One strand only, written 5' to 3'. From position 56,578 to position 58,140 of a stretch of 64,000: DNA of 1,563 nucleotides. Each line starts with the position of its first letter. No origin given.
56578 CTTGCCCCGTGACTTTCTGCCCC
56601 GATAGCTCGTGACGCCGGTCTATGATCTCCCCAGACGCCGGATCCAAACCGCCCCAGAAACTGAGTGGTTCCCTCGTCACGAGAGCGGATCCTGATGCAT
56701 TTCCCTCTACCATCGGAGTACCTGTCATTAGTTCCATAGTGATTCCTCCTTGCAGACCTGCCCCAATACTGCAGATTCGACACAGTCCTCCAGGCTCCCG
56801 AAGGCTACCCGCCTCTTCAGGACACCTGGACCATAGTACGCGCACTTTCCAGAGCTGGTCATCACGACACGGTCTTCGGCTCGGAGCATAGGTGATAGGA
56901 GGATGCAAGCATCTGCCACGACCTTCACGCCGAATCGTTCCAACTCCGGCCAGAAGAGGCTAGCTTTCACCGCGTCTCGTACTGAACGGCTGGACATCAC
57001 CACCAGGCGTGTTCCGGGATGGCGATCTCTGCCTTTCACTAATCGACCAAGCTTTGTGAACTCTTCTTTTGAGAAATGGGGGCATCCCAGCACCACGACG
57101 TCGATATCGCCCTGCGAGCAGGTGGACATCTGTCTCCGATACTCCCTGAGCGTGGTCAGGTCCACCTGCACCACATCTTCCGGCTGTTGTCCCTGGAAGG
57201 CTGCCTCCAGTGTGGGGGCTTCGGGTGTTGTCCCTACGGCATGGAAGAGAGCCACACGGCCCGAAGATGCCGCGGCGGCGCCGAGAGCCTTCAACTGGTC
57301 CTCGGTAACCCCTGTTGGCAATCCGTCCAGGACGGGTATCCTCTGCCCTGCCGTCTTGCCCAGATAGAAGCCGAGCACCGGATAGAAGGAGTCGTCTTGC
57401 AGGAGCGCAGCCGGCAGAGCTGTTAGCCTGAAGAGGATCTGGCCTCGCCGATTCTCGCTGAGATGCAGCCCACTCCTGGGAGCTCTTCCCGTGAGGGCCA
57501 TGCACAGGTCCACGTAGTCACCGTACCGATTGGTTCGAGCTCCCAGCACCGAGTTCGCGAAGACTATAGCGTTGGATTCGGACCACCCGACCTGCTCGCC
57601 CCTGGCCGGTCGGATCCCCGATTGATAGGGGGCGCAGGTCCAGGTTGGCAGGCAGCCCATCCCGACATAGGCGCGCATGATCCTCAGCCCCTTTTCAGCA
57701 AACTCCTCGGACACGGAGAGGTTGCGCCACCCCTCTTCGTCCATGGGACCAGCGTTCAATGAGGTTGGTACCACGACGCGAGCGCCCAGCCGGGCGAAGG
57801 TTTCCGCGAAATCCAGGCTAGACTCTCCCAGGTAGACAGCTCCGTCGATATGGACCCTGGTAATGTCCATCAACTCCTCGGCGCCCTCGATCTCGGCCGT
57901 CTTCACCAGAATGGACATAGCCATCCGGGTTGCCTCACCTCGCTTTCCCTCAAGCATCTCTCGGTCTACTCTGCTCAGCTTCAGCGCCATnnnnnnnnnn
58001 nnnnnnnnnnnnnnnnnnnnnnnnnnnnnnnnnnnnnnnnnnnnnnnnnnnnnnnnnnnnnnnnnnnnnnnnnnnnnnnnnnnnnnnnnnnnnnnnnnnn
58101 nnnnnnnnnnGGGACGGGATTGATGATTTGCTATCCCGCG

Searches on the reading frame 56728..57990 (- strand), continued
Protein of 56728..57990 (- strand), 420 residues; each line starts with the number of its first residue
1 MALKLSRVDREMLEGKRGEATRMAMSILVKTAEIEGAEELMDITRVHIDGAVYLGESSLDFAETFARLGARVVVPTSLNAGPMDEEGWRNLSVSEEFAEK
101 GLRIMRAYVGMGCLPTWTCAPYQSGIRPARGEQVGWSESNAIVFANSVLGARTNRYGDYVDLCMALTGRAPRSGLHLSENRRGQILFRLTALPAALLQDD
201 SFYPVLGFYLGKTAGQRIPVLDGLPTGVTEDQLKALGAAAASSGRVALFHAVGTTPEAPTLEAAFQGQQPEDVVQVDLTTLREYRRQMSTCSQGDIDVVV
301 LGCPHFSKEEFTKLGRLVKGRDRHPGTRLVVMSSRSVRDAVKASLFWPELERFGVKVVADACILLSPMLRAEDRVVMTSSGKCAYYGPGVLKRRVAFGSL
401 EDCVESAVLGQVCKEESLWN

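Call 18: find_encoding_contigs(protein=P0001, flank=10000, max_places=4)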
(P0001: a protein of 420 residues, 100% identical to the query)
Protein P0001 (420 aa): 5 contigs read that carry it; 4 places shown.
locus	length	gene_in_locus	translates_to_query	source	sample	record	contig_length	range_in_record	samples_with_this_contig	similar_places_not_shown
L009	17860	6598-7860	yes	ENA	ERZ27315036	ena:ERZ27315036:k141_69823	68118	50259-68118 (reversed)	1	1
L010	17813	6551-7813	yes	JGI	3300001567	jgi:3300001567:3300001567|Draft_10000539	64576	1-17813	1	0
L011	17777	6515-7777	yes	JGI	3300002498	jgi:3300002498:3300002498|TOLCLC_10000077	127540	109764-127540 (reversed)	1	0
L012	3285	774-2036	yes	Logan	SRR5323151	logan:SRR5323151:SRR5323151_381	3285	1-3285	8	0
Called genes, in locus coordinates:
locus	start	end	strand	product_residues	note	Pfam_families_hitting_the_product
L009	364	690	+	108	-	-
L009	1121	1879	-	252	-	PF00535:Glycos_transf_2, PF10111:Glyco_tranf_2_2 (weak), PF13641:Glyco_tranf_2_3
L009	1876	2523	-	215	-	PF13489:Methyltransf_23, PF05175:MTS (weak), PF13847:Methyltransf_31, PF08241:Methyltransf_11, PF08242:Methyltransf_12, PF13649:Methyltransf_25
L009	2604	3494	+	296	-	PF04794:YdjC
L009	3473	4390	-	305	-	PF21088:MS_channel_1st, PF00924:MS_channel_2nd, PF21082:MS_channel_3rd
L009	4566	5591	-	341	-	PF01208:URO-D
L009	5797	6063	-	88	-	-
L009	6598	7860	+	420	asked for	PF04412:AcnX, PF28403:AcnX_2nd, PF28406:AcnX_3rd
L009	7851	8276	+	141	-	PF01989:AcnX_swivel_put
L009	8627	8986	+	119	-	PF07690:MFS_1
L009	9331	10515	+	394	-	PF01656:CbiA (faint), PF02374:ArsA_ATPase, PF13614:AAA_31, PF17886:ArsA_HSP20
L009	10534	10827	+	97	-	PF27253:AF_1253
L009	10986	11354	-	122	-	PF04126:Cyclophil_like, PF18050:Cyclophil_like2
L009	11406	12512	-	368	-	PF01926:MMR_HSR1, PF02421:FeoB_N (weak), PF06071:YchF-GTPase_C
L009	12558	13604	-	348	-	PF08461:WHD_RNase_R, PF01995:NRD1_2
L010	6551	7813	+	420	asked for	PF04412:AcnX, PF28403:AcnX_2nd, PF28406:AcnX_3rd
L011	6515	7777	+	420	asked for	PF04412:AcnX, PF28403:AcnX_2nd, PF28406:AcnX_3rd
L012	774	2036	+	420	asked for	PF04412:AcnX, PF28403:AcnX_2nd, PF28406:AcnX_3rd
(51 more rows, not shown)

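Call 21: find_related_loci(query=A1, collection=metagenome_contigs, flank=3000)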
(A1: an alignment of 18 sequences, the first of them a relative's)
Query A1 (420 aa) in metagenome_contigs; peptide patterns used: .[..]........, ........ (x = any residue, [..] = any of these).
600 stretches matched a pattern (row limit reached: there are more); 580 encode a relative of the query (tblastn E <= 1e-3); the best 80 are kept; 80 distinct loci.
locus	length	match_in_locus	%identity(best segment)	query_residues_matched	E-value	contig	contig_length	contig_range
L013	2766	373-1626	67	3-420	0e+0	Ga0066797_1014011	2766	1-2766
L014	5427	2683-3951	57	1-420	2e-155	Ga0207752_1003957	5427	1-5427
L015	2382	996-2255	53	1-420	9e-164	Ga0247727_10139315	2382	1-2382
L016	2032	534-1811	52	1-420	4e-165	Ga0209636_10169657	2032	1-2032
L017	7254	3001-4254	55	3-420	4e-153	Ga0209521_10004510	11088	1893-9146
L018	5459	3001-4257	54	1-419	2e-152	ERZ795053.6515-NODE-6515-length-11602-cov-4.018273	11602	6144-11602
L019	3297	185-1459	54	1-419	8e-158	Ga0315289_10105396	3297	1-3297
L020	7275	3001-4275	53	1-419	4e-151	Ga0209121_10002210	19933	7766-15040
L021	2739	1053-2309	53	1-419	2e-159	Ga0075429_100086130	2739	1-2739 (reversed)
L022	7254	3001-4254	55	3-420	5e-150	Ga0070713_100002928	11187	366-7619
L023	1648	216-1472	55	1-419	3e-163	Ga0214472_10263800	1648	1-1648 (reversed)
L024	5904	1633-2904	53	2-419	6e-149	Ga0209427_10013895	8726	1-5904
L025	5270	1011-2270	52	1-420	5e-149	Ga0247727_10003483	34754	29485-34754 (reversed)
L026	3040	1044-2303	54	1-420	3e-156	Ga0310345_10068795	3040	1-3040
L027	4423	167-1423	54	1-419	9e-150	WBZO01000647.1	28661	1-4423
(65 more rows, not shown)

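Call 22: find_related_loci(query=A1, collection=genome_contigs, flank=3000)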
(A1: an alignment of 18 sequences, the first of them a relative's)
Query A1 (420 aa) in genome_contigs; peptide patterns used: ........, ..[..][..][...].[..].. (x = any residue, [..] = any of these).
600 stretches matched a pattern (row limit reached: there are more); 592 encode a relative of the query (tblastn E <= 1e-3); the best 80 are kept; 80 distinct loci.
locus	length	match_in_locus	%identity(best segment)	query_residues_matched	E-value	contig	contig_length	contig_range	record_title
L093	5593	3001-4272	54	1-420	6e-147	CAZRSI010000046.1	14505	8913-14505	MAG TPA_asm: uncultured Anaerolineae bacterium isolate binchicken_co6_220 genome assembly, contig: NODE_4632_length_1450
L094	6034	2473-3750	53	1-420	2e-146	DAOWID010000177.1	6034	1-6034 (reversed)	MAG TPA_asm: Planctomycetota bacterium isolate CSMAG_2034 CSMAG_2034_k141_618256_length_6034_cov_24.0000, whole genome s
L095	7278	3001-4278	52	1-420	5e-146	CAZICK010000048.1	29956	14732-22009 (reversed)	MAG TPA_asm: uncultured Pirellulales bacterium isolate binchicken_co234_319 genome assembly, contig: NODE_647_length_299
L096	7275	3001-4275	52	1-419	4e-145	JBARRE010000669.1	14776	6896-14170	MAG: Sedimentisphaerales bacterium isolate MFD13433_ilm_asm_bin29 k127_252881, whole genome shotgun sequence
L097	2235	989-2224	51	3-414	1e-153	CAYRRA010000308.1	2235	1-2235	MAG TPA_asm: uncultured Anaerolineaceae bacterium isolate binchicken_co168_165 genome assembly, contig: NODE_67665_lengt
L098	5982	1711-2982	53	1-420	2e-142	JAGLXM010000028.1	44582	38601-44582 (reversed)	MAG: Candidatus Bipolaricaulota bacterium isolate RS_12_53 ZL285.bin.53.fa_28, whole genome shotgun sequence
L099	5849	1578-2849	53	1-420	1e-141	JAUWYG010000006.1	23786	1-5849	MAG: Candidatus Bipolaricaulota bacterium isolate CSMAG_2704 CSMAG_2704_k141_395972_length_23786_cov_46.6815, whole geno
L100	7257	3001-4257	53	1-419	2e-137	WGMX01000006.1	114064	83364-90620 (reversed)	MAG: Anaerolineaceae bacterium isolate RI_313 c_000000193425, whole genome shotgun sequence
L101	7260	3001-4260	53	1-420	5e-137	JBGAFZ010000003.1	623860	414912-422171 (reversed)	MAG: Aggregatilineales bacterium isolate MAG_MBR_H125.55 MBRH125-55_opera_contig_68, whole genome shotgun sequence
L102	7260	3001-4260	52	1-420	4e-135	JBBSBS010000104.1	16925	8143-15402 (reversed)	MAG: Aggregatilineales bacterium isolate La6_metabat2.168 La6_metabat2.168_K_816015_L_16925_cov_11.0000, whole genome sh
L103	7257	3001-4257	47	1-419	2e-134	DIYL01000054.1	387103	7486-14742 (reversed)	MAG TPA_asm: Anaerolineales bacterium UBA6055 UBA6055_contig_209, whole genome shotgun sequence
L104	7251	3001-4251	50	3-419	6e-133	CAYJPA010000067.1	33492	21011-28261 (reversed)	MAG TPA_asm: uncultured Sphaerobacteraceae bacterium isolate ERP124720_co1_207 genome assembly, contig: NODE_1804_length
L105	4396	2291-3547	54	1-419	5e-135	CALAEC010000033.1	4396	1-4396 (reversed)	MAG TPA_asm: uncultured actinobacterium isolate ERR671918_bin.18_CONCOCT_v1.1_MAG genome assembly, contig: ERZ1756179.58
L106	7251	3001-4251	53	1-416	2e-131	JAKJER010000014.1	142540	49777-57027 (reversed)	MAG: Planctomycetota bacterium isolate UR.bin180 UR_contig_130, whole genome shotgun sequence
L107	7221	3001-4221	52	3-408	8e-129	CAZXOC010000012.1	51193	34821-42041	MAG TPA_asm: uncultured Planctomycetaceae bacterium isolate SRP068000_co1_356 genome assembly, contig: NODE_556_length_5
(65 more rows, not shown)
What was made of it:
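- Tried and rejected: Profile scans of metagenome_contigs and genome_contigs gave 160 AcnX loci (calls 21, 22).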

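Call 35: search_solved_structures(query=window:56728-57990:-, show_alignments=3)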
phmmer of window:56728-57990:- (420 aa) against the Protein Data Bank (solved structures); distinct sequences matched with E-value up to 0.001: 4.
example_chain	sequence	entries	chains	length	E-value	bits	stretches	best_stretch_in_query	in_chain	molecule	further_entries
7d2r_A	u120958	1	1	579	1.6e-96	327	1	3-419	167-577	cis-3-hydroxy-L-proline dehydratase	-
7cnp_A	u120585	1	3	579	4e-95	322.4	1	3-419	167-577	cis-3-hydroxy-L-proline dehydratase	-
7cnq_A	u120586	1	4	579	4.6e-95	322.1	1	3-419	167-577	cis-3-hydroxy-L-proline dehydratase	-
7cnr_A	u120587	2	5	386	3.2e-61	210.7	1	6-387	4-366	DUF521 domain-containing protein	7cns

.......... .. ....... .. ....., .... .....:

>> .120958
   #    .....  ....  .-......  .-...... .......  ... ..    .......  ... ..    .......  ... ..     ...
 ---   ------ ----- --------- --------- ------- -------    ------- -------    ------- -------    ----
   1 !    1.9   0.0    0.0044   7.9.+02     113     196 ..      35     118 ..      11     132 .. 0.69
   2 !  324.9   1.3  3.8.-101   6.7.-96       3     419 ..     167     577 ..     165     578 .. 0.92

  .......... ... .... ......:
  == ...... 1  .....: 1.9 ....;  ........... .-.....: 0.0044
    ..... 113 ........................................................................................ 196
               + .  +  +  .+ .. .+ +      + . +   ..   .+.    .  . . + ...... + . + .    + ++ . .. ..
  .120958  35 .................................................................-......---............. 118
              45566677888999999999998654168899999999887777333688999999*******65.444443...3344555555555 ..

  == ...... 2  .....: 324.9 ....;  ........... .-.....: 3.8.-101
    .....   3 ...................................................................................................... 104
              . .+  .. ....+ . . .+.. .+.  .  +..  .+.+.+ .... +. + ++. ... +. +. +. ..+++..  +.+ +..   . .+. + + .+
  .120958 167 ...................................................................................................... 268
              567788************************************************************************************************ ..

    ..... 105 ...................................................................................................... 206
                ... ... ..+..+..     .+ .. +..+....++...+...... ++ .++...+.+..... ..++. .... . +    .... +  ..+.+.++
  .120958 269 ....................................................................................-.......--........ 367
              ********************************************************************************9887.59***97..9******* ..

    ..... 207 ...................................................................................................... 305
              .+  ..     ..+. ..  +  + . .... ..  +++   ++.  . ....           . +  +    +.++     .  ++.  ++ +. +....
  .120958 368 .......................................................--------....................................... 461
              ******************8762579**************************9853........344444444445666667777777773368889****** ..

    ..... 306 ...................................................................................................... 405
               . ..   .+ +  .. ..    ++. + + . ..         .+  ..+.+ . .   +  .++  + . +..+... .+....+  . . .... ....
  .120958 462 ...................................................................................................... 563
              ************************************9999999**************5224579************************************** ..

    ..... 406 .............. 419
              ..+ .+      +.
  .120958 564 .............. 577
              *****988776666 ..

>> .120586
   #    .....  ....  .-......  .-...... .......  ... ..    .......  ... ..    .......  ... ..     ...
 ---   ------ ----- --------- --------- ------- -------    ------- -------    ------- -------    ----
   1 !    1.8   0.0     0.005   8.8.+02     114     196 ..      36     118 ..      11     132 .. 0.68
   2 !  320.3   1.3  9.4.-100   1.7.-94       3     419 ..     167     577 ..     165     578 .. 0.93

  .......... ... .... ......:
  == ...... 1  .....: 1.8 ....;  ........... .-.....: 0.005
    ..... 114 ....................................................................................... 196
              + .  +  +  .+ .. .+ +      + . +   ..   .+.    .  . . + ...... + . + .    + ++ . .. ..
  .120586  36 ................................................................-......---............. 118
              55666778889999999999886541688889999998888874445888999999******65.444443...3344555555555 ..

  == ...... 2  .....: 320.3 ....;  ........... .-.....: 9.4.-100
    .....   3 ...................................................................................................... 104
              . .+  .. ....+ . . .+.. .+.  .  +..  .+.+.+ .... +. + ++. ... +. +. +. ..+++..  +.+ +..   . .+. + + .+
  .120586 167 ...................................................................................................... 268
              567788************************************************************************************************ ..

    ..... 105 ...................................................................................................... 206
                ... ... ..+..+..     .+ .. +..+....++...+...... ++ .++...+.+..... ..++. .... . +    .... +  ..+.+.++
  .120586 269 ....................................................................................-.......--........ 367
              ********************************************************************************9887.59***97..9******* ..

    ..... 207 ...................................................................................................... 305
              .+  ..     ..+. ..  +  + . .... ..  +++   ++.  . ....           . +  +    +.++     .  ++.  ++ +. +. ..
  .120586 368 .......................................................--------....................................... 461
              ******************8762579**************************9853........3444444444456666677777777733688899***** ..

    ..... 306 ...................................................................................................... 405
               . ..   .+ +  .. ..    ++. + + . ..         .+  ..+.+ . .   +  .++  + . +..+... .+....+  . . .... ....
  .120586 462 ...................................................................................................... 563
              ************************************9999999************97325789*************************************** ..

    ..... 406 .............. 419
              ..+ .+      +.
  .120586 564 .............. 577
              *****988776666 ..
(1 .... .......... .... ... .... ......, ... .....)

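Call 43: find_encoding_contigs(protein=P0004, flank=4000, max_places=2)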
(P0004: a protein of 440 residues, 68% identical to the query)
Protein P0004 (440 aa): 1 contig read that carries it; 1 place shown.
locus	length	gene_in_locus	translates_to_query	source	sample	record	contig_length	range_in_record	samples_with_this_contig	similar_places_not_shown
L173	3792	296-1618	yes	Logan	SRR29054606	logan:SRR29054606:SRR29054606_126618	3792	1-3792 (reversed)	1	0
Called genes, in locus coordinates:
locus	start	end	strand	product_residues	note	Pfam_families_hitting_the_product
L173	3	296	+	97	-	?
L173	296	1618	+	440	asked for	PF04412:AcnX, PF28403:AcnX_2nd, PF28406:AcnX_3rd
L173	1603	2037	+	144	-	PF01989:AcnX_swivel_put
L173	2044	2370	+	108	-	PF13510:Fer2_4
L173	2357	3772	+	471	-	PF01134:GIDA (weak), PF01266:DAO (weak), PF01494:FAD_binding_3 (faint), PF07992:Pyr_redox_2, PF12831:FAD_oxidored, PF13450:NAD_binding_8, PF04324:Fer2_BFD, PF17806:SO_alpha_A3, +2 more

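Call 44: find_encoding_contigs(protein=P0008, flank=5000, max_places=2)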
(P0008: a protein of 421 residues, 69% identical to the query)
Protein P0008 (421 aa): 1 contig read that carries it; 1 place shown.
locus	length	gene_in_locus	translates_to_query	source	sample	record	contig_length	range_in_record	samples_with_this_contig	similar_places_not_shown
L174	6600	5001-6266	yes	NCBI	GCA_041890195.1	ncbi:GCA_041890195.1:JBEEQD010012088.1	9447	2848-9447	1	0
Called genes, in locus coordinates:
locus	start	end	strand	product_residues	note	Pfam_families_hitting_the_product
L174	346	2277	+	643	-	PF01663:Phosphodiest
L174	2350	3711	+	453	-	PF01663:Phosphodiest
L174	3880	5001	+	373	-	PF03401:TctC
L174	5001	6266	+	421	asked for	PF04412:AcnX, PF28403:AcnX_2nd, PF28406:AcnX_3rd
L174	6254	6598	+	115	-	?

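Call 45: find_encoding_contigs(protein=P0017, flank=5000, max_places=2)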
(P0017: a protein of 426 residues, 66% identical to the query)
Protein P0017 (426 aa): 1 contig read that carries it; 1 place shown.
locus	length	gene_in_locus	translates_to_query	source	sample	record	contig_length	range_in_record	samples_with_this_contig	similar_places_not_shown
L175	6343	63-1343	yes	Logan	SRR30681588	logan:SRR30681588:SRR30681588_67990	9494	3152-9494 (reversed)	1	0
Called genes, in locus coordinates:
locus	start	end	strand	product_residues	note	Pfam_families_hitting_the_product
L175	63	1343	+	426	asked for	PF04412:AcnX, PF28403:AcnX_2nd, PF28406:AcnX_3rd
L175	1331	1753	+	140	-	PF01989:AcnX_swivel_put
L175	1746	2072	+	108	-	PF13510:Fer2_4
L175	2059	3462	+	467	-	PF00890:FAD_binding_2 (weak), PF01266:DAO (weak), PF03486:HI0933_like (weak), PF07992:Pyr_redox_2, PF12831:FAD_oxidored, PF13450:NAD_binding_8 (weak), PF17806:SO_alpha_A3, PF04324:Fer2_BFD (weak), +3 more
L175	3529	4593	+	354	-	PF05544:Pro_racemase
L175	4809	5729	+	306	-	PF00701:DHDPS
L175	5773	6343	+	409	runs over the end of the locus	PF00890:FAD_binding_2, PF01266:DAO, PF01946:Thi4 (faint), PF07992:Pyr_redox_2 (faint), PF13450:NAD_binding_8 (faint)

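Call 70: search_protein_families(library=ncbifam, proteins=[window:56728-57990:-], max_evalue=0.00001)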
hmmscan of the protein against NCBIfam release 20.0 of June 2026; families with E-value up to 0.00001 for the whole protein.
window:56728-57990:- (420 aa): 1 family
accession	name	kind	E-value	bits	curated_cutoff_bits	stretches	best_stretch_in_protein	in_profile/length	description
NF051439.1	C3LHypDHLhpIPSEAE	equivalog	2.4e-135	452.1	700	1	2-419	143-555/555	cis-3-hydroxy-L-proline dehydratase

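Call 77: search_protein_families(library=pfam, alignment_id=A2, max_evalue=0.00001)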
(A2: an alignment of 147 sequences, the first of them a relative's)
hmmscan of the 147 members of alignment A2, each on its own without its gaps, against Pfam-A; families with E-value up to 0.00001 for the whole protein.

A. member 1, L038:729-1475:- (248 aa): 0 families

B. families by the number of members that match (of 147 scanned): 128 families (the first 25 are shown)
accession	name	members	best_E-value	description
PF02423.21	OCD_Mu_crystall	6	1.5e-78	Ornithine cyclodeaminase/mu-crystallin family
PF00583.31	Acetyltransf_1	4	2.9e-15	Acetyltransferase (GNAT) family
PF13508.13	Acetyltransf_7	4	8.2e-11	Acetyltransferase (GNAT) domain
PF00930.27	DPPIV_N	3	8.4e-97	Dipeptidyl peptidase IV (DPP IV) N-terminal region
PF00326.27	Peptidase_S9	3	3.4e-46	Prolyl oligopeptidase family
PF00005.33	ABC_tran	3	1.4e-32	ABC transporter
PF01989.23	AcnX_swivel_put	3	1.3e-24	Aconitase X swivel domain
PF13673.13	Acetyltransf_10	3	1.8e-11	Acetyltransferase (GNAT) domain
PF01488.26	Shikimate_DH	3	3.9e-09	Shikimate / quinate 5-dehydrogenase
PF01738.24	DLH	3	1e-07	Dienelactone hydrolase family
PF01266.30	DAO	2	7.9e-45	FAD dependent oxidoreductase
PF01979.26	Amidohydro_1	2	3.7e-36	Amidohydrolase family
PF04389.22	Peptidase_M28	2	1.7e-33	Peptidase family M28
PF00266.25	Aminotran_5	2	8.4e-32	Aminotransferase class-V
PF13517.12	FG-GAP_3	2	1e-27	FG-GAP-like repeat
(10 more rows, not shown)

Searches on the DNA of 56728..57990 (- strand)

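Call 15: search_rna_families(sources=[L001, L002, L004, L005, L006, L007], threshold=gathering, show_alignments=4)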
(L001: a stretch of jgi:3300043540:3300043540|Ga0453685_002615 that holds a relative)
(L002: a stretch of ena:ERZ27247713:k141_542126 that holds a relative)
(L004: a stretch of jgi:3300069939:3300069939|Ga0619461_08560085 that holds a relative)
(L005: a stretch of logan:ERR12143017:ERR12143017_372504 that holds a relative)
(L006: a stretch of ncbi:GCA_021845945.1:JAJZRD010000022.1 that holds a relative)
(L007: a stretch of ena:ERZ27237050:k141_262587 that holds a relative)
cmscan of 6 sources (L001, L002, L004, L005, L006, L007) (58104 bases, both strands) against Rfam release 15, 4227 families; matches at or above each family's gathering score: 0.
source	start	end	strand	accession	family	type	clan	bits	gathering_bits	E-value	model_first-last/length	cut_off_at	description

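Call 53: search_rna_families(sources=[L105, L111, L116, L157, L013, L008, L173, L174, L175], threshold=evalue, max_evalue=0.01)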
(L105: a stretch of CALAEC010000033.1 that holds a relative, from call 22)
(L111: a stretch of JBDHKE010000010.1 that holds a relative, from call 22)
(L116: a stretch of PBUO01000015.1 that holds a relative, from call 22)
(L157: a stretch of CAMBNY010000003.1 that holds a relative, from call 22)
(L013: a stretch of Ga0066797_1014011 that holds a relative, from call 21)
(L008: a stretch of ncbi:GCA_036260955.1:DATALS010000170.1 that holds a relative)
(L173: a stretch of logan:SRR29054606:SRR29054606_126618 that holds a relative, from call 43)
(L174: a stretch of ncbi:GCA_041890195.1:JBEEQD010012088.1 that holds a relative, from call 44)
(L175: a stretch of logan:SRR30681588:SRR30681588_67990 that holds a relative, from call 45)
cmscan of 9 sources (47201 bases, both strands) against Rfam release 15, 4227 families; matches with E-value up to 0.01: 0.
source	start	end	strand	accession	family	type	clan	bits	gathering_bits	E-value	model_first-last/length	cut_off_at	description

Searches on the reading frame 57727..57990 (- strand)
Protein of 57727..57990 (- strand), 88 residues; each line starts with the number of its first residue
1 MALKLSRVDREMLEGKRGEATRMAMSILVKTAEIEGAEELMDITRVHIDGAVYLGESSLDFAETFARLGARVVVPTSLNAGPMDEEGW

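Call 73: find_homologous_proteins(query=window:57727-57990:-, max_evalue=1e-10)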
Query seq(88 aa): 1 candidates shared short words with the query, none scored E <= 1e-10.
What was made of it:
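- Tried and rejected: A search with the N-terminal 88 residues, meant to catch the missing contig end, returned nothing (call 73).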
